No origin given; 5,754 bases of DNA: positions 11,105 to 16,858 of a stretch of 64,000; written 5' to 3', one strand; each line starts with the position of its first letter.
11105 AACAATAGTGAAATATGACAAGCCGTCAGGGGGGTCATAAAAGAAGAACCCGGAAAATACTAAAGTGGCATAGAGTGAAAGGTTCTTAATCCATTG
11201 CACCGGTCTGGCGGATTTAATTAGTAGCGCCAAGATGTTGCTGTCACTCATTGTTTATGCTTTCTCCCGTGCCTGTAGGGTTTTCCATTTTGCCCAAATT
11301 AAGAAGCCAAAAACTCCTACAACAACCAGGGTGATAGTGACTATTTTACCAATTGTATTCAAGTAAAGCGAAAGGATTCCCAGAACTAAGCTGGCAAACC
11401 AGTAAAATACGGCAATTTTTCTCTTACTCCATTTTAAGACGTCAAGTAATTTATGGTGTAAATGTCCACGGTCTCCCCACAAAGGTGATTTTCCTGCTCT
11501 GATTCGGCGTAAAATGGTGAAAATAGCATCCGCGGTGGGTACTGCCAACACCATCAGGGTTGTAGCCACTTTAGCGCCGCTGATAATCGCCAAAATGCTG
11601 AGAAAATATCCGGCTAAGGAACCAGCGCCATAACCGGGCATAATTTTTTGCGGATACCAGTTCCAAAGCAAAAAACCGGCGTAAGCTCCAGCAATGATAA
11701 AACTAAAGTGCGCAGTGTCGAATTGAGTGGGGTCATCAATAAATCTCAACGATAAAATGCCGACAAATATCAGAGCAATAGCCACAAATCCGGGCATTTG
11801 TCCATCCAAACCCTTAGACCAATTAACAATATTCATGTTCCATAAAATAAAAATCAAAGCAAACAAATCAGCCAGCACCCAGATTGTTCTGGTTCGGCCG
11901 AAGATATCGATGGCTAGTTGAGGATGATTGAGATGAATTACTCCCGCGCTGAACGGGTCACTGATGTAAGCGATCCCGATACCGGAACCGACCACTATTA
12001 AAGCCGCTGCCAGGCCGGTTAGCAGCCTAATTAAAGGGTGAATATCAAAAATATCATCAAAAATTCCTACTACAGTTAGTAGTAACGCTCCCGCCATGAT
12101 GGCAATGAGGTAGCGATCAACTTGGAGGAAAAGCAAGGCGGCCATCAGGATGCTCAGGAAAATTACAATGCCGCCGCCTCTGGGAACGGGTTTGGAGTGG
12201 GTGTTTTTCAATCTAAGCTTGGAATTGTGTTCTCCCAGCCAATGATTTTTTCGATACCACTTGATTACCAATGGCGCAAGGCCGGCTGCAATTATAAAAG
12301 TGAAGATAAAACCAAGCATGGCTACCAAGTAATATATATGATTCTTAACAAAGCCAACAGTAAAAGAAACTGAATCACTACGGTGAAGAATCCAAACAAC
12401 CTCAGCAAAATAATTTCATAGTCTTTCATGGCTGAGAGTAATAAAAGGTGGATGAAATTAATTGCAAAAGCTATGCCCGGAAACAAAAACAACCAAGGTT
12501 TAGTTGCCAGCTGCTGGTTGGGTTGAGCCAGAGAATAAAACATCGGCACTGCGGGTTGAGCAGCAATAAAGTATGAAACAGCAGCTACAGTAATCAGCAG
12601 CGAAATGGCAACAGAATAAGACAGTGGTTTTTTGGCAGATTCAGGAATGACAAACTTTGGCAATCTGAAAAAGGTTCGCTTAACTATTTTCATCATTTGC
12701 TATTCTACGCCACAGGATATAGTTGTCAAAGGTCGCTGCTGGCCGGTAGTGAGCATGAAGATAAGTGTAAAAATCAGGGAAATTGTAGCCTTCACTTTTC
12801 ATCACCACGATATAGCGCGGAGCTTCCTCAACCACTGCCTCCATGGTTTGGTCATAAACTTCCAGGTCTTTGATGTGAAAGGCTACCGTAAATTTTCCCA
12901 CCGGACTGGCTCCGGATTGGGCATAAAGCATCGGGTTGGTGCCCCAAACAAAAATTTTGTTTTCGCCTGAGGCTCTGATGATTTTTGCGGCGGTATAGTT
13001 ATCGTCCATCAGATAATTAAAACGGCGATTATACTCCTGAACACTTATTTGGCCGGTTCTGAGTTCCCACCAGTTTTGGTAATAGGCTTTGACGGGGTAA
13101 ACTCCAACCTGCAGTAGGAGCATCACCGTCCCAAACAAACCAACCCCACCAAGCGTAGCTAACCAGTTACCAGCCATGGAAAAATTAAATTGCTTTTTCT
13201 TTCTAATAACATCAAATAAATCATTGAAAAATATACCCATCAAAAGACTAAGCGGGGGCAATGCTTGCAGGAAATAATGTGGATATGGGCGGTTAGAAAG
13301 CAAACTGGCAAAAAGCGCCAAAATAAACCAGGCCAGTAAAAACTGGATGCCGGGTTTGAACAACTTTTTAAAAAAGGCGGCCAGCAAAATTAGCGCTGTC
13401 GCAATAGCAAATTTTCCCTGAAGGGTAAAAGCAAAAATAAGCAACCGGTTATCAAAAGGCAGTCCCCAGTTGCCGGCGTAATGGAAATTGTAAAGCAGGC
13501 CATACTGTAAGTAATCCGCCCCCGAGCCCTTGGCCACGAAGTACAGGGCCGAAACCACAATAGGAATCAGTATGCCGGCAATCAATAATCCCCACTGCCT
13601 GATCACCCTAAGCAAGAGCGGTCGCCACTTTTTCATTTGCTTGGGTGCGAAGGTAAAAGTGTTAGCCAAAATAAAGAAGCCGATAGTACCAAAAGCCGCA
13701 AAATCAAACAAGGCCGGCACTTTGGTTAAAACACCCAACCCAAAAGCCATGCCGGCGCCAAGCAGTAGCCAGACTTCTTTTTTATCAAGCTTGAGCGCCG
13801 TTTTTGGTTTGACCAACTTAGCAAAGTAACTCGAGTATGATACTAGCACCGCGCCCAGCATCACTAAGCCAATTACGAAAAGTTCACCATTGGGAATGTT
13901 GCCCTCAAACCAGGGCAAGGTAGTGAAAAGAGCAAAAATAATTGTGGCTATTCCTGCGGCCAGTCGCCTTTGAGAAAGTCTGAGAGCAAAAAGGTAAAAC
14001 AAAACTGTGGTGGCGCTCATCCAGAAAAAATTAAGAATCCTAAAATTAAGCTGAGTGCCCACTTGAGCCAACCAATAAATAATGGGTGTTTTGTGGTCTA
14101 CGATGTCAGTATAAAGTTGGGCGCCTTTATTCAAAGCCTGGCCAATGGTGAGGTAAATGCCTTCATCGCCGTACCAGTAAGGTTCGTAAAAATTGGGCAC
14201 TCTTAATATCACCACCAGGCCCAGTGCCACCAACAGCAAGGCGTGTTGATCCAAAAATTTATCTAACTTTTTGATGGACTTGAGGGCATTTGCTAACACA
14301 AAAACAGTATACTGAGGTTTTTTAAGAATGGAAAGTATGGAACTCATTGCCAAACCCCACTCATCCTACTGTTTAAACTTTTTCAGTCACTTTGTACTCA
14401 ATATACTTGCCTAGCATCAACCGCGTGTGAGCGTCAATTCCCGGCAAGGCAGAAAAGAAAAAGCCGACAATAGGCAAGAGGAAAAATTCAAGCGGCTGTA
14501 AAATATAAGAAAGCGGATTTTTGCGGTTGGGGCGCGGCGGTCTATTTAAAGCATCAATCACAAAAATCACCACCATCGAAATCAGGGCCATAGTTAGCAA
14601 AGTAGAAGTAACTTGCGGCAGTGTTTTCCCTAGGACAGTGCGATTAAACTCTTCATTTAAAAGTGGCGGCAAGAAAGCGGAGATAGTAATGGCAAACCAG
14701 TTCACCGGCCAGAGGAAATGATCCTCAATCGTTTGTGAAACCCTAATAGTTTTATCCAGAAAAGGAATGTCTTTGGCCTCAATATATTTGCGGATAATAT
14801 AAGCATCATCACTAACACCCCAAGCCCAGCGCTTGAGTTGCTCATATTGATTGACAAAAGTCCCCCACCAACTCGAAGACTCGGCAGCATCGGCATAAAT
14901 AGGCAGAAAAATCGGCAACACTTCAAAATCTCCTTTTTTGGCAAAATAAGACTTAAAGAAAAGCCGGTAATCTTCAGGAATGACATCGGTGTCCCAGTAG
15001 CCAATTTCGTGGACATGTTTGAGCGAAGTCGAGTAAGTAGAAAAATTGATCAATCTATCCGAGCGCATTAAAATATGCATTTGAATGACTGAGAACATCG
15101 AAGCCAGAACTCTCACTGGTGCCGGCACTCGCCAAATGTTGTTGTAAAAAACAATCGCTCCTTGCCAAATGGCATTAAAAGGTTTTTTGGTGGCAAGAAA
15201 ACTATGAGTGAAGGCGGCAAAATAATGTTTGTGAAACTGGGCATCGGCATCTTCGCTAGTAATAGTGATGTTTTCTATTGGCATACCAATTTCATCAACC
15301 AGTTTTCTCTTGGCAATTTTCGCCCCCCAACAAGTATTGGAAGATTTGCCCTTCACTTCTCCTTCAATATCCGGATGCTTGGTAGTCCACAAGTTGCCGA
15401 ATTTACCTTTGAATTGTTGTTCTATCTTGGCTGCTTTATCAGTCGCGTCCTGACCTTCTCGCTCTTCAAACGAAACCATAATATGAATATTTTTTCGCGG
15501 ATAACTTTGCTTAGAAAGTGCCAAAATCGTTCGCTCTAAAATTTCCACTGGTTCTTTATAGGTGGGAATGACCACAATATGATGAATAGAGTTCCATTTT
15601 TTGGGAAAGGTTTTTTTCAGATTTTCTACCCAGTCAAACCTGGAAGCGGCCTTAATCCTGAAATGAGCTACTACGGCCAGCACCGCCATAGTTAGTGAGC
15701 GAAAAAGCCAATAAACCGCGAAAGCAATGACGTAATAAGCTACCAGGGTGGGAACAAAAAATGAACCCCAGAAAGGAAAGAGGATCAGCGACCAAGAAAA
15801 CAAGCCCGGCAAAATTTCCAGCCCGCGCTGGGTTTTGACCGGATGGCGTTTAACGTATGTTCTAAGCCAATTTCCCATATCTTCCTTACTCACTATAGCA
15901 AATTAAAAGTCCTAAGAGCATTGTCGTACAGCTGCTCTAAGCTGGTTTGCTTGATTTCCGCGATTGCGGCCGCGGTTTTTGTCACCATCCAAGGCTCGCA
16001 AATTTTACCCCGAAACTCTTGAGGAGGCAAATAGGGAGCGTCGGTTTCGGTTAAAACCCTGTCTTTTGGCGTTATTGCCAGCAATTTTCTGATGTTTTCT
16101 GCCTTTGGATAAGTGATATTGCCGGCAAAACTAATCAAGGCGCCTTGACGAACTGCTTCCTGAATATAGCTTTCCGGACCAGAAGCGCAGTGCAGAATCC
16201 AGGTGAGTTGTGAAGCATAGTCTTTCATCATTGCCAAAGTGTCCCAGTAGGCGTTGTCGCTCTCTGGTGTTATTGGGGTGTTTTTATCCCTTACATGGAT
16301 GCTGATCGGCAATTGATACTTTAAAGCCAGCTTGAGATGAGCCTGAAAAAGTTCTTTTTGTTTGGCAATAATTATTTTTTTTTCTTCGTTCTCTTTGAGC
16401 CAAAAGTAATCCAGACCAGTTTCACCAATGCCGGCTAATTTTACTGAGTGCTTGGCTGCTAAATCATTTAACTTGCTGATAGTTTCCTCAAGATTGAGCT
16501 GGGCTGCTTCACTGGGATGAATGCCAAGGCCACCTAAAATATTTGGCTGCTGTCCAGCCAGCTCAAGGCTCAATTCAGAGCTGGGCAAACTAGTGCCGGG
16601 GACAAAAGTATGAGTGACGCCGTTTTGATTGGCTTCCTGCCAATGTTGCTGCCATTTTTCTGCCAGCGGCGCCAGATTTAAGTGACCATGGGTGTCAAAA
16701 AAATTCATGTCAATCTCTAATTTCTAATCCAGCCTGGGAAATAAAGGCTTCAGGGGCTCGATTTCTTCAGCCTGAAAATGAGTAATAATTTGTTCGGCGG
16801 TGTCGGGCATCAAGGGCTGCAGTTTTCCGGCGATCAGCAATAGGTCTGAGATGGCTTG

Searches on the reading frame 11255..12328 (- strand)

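Call 17: search_protein_families(library=pfam, proteins=[window:11255-12328:-], max_evalue=0.0001)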
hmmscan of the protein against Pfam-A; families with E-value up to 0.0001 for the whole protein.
window:11255-12328:- (357 aa): 1 family
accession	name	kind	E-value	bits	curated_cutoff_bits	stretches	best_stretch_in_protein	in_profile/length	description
PF00953.26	Glycos_transf_4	-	5.2e-21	75.7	27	1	75-250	2-159/160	Glycosyl transferase family 4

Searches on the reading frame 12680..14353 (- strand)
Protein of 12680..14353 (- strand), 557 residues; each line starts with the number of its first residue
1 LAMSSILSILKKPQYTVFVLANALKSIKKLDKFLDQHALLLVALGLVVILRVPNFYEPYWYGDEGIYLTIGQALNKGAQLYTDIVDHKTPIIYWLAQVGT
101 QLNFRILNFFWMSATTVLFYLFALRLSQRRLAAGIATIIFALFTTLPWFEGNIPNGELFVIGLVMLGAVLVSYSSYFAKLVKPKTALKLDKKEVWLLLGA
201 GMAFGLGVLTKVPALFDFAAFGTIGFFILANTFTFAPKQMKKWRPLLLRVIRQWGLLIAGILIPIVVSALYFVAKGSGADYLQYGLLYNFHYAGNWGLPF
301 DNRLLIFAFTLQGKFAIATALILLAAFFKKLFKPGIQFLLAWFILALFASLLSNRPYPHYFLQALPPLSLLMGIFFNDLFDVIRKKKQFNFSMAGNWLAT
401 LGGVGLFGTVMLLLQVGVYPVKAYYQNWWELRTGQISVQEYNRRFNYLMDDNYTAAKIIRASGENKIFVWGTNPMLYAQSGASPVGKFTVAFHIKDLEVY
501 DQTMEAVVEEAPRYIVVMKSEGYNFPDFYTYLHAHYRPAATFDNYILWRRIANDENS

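Call 17: search_protein_families(library=pfam, proteins=[window:12680-14353:-], max_evalue=0.0001)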
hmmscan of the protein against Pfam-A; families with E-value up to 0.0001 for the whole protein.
window:12680-14353:- (557 aa): 1 family
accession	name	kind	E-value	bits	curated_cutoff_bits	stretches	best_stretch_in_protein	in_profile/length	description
PF02366.24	PMT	-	3.1e-05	24.1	22.7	1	98-272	79-233/245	Dolichyl-phosphate-mannose-protein mannosyltransferase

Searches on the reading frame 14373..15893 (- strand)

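Call 17: search_protein_families(library=pfam, proteins=[window:14373-15893:-], max_evalue=0.0001)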
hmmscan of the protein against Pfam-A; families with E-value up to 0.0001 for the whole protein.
window:14373-15893:- (506 aa): 1 family
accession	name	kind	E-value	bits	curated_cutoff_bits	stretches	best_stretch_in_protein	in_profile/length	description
PF13632.12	Glyco_trans_2_3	-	2.9e-06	27.7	27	1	215-441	6-192/198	Glycosyl transferase family group 2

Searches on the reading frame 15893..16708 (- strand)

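Call 17: search_protein_families(library=pfam, proteins=[window:15893-16708:-], max_evalue=0.0001)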
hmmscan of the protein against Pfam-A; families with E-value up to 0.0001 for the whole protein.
window:15893-16708:- (271 aa): 1 family
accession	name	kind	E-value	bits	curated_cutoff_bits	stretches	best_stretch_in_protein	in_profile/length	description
PF01026.27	TatD_DNase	-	2e-61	208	27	1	4-263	1-243/253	TatD related DNase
